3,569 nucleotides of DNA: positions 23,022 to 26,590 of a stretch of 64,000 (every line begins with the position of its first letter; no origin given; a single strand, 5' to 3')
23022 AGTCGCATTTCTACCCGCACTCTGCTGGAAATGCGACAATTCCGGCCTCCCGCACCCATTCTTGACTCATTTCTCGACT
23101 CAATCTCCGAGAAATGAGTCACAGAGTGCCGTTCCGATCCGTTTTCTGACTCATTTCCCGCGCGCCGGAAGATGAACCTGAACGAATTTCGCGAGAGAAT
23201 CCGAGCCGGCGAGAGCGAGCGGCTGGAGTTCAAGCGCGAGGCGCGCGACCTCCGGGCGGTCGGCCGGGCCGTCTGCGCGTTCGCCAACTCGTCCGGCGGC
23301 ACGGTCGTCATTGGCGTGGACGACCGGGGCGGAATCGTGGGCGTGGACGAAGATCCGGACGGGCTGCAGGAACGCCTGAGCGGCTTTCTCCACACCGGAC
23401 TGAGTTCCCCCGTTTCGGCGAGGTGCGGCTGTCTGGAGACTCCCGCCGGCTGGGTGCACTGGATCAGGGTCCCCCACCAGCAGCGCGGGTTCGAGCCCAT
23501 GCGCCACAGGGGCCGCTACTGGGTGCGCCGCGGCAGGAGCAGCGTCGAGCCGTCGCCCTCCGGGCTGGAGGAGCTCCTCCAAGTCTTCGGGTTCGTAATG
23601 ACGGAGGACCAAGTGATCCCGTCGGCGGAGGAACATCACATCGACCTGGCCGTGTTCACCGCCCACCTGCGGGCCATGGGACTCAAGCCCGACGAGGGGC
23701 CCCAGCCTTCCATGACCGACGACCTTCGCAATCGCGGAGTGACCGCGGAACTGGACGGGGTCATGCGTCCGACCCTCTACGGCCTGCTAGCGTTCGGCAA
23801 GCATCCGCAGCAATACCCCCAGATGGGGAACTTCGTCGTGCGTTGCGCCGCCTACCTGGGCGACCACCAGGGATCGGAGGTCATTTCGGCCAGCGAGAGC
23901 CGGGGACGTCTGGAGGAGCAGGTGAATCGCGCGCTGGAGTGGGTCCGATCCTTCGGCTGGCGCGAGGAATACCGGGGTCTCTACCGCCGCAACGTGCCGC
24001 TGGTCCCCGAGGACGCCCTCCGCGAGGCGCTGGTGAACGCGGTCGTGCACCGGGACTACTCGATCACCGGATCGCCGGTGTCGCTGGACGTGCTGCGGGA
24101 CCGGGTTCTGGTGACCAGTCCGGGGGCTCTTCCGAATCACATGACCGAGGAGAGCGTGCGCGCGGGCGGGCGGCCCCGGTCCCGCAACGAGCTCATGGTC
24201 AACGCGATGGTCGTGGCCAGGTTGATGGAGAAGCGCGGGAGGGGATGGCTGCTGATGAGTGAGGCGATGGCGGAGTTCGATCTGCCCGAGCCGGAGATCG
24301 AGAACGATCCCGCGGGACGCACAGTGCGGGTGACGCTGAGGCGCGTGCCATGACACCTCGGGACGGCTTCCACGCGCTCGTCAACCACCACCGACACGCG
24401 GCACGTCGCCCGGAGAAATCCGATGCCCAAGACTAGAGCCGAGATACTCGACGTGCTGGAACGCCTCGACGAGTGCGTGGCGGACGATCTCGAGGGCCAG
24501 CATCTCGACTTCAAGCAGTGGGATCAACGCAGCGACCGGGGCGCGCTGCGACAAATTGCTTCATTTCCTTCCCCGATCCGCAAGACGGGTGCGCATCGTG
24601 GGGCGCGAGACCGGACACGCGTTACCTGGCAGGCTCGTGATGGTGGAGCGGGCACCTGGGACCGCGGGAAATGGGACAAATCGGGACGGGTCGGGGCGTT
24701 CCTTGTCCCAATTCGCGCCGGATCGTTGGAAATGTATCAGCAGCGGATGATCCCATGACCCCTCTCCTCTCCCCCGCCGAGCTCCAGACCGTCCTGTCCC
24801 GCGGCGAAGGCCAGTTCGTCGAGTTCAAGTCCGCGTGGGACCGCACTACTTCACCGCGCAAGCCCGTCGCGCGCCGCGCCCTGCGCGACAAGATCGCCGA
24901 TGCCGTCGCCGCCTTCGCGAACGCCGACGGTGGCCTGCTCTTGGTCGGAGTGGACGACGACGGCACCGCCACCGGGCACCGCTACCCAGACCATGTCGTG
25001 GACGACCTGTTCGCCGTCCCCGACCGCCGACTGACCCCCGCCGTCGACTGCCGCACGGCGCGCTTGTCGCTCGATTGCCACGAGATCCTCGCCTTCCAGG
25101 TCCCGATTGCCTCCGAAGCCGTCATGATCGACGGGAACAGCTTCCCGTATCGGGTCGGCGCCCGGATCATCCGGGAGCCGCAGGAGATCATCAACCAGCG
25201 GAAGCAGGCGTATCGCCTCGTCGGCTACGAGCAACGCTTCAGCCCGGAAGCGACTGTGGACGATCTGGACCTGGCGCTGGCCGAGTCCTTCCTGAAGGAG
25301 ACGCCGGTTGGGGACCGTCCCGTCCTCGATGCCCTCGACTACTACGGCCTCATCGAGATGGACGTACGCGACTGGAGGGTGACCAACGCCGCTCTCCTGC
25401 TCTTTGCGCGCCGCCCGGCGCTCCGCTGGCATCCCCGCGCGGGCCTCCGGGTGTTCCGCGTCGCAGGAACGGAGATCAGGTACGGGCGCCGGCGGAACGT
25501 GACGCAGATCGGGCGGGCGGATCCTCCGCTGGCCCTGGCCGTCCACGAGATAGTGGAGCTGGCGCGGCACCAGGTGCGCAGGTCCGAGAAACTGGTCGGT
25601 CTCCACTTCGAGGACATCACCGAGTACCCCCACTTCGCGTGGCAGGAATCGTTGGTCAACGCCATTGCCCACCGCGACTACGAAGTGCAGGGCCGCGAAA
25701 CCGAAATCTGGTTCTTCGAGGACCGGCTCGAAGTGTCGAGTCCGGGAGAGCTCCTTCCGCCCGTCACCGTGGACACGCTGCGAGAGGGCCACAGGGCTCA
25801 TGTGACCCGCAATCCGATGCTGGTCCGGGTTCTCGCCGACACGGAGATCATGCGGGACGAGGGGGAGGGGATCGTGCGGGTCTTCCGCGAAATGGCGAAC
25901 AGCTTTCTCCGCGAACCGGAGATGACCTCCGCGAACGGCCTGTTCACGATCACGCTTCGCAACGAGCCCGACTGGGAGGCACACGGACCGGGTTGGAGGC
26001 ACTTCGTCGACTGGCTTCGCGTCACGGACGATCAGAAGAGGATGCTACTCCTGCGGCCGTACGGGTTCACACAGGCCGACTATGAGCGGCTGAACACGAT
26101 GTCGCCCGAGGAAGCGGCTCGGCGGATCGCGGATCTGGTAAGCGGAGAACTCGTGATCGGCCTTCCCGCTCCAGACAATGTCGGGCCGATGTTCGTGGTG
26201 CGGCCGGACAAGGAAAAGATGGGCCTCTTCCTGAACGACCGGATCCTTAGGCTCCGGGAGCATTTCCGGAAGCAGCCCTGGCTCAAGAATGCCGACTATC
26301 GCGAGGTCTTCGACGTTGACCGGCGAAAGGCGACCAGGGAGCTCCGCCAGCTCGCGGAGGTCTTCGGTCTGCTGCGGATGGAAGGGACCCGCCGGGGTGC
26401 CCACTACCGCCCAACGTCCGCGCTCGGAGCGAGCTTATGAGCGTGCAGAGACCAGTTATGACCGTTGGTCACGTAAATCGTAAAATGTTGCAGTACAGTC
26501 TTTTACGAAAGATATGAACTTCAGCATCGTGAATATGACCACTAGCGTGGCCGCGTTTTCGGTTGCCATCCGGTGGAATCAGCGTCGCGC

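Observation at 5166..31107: Type 1 BREX whose operon has been opened at two internal positions and loaded with about 16 kb of cargo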

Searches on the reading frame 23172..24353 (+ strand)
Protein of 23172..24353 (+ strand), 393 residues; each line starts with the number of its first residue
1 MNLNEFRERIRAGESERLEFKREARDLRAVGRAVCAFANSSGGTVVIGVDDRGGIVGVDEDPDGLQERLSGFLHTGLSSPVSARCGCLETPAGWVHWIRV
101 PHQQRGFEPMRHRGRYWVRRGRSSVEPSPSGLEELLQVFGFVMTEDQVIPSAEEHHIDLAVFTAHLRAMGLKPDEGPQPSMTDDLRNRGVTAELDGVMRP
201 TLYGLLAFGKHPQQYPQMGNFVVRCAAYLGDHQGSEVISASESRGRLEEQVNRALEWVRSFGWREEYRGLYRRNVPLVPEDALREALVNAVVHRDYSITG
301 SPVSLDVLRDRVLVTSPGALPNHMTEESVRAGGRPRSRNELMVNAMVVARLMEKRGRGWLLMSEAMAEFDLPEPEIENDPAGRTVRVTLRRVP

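Call 4: search_protein_families(library=pfam, proteins=[window:23172-24353:+])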
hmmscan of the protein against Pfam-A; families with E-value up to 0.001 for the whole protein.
window:23172-24353:+ (393 aa): 3 families
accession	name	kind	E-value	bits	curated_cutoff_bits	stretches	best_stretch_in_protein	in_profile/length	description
PF04326.19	SLFN_AlbA_2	-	1.2e-19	71.5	25.3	1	14-126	1-116/118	Schlafen, AlbA_2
PF13749.12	HATPase_c_4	-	2.7e-18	66.2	26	1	300-388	1-88/89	Putative ATP-dependent DNA helicase recG C-terminal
PF13581.12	HATPase_c_2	-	0.00062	20.2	27.4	0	282-388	35-126/127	Histidine kinase-like ATPase domain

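Call 6: search_protein_families(library=padloc, proteins=[window:23172-24353:+])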
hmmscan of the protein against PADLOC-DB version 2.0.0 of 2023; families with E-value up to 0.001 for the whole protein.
window:23172-24353:+ (393 aa): 3 families
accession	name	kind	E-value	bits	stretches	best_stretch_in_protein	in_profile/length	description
PDLC02394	pAgo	-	2.4e-18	63.3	1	29-321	56-357/1121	-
PDLC02402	Aga_SIR2-PNTD1-PNTD2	-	3.6e-10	36.6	1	180-325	351-488/876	Class I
PDLC02418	Aga_SIR2-Kinase-PNTD1-PNTD2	-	1e-08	31.9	1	190-324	219-365/756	Class I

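Call 57: search_protein_families(library=ncbifam, proteins=[window:23172-24353:+], max_evalue=0.01)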
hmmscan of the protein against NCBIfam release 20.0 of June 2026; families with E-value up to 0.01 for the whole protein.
window:23172-24353:+ (393 aa): 0 families

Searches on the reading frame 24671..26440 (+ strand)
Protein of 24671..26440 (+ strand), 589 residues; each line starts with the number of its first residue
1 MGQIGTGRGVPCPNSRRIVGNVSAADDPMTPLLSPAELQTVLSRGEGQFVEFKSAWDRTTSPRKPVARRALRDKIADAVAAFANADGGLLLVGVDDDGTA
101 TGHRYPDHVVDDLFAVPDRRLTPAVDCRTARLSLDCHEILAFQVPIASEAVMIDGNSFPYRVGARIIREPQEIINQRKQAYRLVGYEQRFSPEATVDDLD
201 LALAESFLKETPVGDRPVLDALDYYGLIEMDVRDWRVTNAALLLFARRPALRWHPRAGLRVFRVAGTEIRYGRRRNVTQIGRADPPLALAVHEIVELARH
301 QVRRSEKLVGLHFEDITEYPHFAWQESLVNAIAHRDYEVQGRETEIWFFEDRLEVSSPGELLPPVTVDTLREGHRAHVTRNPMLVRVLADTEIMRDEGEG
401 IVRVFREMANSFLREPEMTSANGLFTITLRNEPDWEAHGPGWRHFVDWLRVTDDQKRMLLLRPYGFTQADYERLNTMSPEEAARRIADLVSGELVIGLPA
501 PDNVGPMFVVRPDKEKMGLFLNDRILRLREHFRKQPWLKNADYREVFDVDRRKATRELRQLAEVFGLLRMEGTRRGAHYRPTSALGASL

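Call 4: search_protein_families(library=pfam, proteins=[window:24671-26440:+])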
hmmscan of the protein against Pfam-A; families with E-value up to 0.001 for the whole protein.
window:24671-26440:+ (589 aa): 2 families
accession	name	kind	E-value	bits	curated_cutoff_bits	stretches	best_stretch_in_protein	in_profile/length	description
PF13749.12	HATPase_c_4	-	5.1e-21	74.9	26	1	341-429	1-89/89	Putative ATP-dependent DNA helicase recG C-terminal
PF04326.19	SLFN_AlbA_2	-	7.7e-15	55.9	25.3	1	46-165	1-113/118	Schlafen, AlbA_2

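Call 6: search_protein_families(library=padloc, proteins=[window:24671-26440:+])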
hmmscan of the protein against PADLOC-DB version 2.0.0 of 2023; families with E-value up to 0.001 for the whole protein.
window:24671-26440:+ (589 aa): 3 families
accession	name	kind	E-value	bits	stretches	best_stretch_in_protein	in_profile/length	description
PDLC02394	pAgo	-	1.3e-19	67.5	1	69-432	51-437/1121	-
PDLC02402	Aga_SIR2-PNTD1-PNTD2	-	1.2e-10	38.1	1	218-411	352-542/876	Class I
PDLC02418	Aga_SIR2-Kinase-PNTD1-PNTD2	-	6.9e-06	22.5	1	302-372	303-372/756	Class I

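Call 57: search_protein_families(library=ncbifam, proteins=[window:24671-26440:+], max_evalue=0.01)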
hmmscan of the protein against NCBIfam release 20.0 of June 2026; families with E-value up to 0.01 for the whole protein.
window:24671-26440:+ (589 aa): 0 families

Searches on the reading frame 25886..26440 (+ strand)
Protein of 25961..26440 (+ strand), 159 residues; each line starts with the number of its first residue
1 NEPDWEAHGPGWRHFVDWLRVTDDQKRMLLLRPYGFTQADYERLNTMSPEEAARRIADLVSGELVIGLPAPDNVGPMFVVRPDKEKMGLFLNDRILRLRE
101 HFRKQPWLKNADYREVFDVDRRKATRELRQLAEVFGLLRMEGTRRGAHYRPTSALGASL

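Call 42: search_protein_families(library=pfam, proteins=[window:25961-26440:+], max_evalue=1)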
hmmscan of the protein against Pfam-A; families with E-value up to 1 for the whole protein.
window:25961-26440:+ (159 aa): 0 families

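Call 62: search_protein_families(library=pfam, alignment_id=A6, max_evalue=0.01)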
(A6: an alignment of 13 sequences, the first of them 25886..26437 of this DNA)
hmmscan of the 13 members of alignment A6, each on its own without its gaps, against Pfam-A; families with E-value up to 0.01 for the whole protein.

A. member 1, window:25886-26437:+ (184 aa): 0 families

B. families by the number of members that match (of 13 scanned): 8 families
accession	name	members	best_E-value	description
PF12802.13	MarR_2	5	1.2e-06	MarR family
PF09339.16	HTH_IclR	5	2.6e-05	IclR helix-turn-helix domain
PF01978.25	TrmB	4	0.0002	Sugar-specific transcriptional regulator TrmB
PF25212.1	HVO_A0114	2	9.1e-05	HVO_A0114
PF22168.2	DIP2311-like_C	2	0.0014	Transcriptional regulator DIP2311-like, C-terminal domain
PF13412.12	HTH_24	1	2.2e-05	Winged helix-turn-helix DNA-binding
PF13545.12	HTH_Crp_2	1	0.0043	Crp-like helix-turn-helix domain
PF22554.1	Chap-C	1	0.0064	TY-Chap C-terminal domain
